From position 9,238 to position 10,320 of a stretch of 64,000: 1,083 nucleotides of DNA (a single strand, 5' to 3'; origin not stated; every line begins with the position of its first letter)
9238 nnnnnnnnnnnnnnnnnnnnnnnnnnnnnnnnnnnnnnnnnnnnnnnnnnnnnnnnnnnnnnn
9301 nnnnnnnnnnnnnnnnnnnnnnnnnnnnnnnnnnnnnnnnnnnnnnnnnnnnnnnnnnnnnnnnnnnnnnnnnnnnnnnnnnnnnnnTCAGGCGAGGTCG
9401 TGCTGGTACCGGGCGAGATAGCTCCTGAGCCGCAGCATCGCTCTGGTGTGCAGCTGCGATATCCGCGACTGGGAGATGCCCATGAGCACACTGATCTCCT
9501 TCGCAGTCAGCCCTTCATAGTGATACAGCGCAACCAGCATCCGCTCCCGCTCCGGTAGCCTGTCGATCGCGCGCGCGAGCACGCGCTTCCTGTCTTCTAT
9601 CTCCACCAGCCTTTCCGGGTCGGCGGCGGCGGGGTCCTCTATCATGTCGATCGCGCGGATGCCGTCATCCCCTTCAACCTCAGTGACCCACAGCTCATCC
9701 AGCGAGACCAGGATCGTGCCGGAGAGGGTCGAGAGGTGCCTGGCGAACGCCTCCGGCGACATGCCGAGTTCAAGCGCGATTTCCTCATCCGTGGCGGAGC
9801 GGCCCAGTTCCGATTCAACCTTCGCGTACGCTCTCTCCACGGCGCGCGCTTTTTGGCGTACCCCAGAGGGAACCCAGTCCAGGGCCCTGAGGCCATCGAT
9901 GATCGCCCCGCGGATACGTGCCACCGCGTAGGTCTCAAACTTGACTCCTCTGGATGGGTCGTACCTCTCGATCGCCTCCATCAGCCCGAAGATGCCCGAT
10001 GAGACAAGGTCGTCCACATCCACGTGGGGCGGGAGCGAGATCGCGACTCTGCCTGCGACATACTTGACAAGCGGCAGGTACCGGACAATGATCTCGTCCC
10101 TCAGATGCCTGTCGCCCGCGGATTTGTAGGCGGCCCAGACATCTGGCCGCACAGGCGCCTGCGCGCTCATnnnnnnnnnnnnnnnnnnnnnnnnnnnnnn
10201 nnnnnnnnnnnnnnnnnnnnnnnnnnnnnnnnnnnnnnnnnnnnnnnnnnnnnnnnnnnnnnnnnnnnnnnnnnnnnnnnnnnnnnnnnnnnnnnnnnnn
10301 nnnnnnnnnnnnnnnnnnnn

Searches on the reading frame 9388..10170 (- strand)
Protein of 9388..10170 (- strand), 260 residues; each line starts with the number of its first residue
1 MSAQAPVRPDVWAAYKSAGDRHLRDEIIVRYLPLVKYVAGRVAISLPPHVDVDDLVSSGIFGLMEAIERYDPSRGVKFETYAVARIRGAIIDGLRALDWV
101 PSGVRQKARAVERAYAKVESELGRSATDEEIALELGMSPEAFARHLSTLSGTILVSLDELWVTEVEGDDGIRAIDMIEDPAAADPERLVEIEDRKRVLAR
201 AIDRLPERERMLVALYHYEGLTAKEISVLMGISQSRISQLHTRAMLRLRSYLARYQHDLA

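Call 81: search_protein_families(library=pfam, proteins=[window:9388-10170:-])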
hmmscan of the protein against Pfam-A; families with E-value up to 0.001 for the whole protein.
window:9388-10170:- (260 aa): 6 families
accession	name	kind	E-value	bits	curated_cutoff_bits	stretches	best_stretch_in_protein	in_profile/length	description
PF04542.20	Sigma70_r2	-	3.3e-19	68.9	24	1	28-99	2-70/71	Sigma-70 region 2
PF04545.22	Sigma70_r4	-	2.7e-17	62.5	24.1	1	201-249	1-49/50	Sigma-70, region 4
PF08281.18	Sigma70_r4_2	-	3.6e-14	52.6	25.7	1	197-248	3-54/54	Sigma-70, region 4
PF04539.22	Sigma70_r3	-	3.4e-08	33.9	25.3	1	108-158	3-53/78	Sigma-70 region 3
PF13384.12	HTH_23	-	2.6e-06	27.5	24.6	1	207-243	4-40/50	Homeodomain-like domain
PF12802.13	MarR_2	-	0.00054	20.5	27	0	210-240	9-40/61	MarR family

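Call 82: search_protein_families(library=ncbifam, proteins=[window:9388-10170:-])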
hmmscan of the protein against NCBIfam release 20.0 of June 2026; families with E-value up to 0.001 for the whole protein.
window:9388-10170:- (260 aa): 90 families (the best 25 are shown)
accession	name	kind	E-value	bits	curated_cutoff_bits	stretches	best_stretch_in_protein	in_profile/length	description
NF004935.0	PRK06288.1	equivalog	8.4e-96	320.7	343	1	9-257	20-267/270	RNA polymerase sigma factor WhiG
TIGR02479.1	FliA_WhiG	subfamily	6.5e-79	264.8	189.6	1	27-252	1-223/224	FliA/WhiG family RNA polymerase sigma factor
NF005413.0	PRK06986.1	subfamily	1.2e-65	221.7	201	1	14-254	6-238/241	RNA polymerase sigma factor FliA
NF005809.0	PRK07670.1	equivalog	6.1e-63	212.7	326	1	10-254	11-252/255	FliA/WhiG family RNA polymerase sigma factor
NF004572.0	PRK05911.1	equivalog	6e-57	192.9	378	1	10-253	11-254/257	RNA polymerase sigma factor sigma-28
TIGR02937.1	sigma70-ECF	superfamily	2.9e-36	124.6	42.9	1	23-252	2-165/165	sigma-70 family RNA polymerase sigma factor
TIGR02980.1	SigBFG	subfamily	1.3e-34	119.9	234.35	1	21-252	2-226/227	SigB/SigF/SigG family RNA polymerase sigma factor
NF009091.0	PRK12427.1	equivalog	1.4e-34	119.8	339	1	28-252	21-231/233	FliA/WhiG family RNA polymerase sigma factor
NF005514.0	PRK07122.1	subfamily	3.9e-27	95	372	1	21-252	39-263/264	RNA polymerase sigma factor SigF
NF005644.0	PRK07408.1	subfamily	5.1e-26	91.8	261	1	13-253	18-254/258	RNA polymerase sigma factor SigF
TIGR02885.1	spore_sigF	equivalog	2.3e-25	89.8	321.45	1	17-252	6-231/231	RNA polymerase sporulation sigma factor SigF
NF004052.0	PRK05572.1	subfamily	3.6e-24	85.6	311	1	17-252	27-250/252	SigF/SigG family RNA polymerase sporulation sigma factor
TIGR02394.1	rpoS_proteo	equivalog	5.8e-24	85.1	378.7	1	15-255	39-277/285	RNA polymerase sigma factor RpoS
NF006071.0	PRK08215.1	equivalog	6.8e-24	84.8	372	1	18-252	33-257/258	RNA polymerase sporulation sigma factor SigG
NF005693.0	PRK07500.1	equivalog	4.3e-23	81.9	315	1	13-256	31-281/289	RNA polymerase factor sigma-32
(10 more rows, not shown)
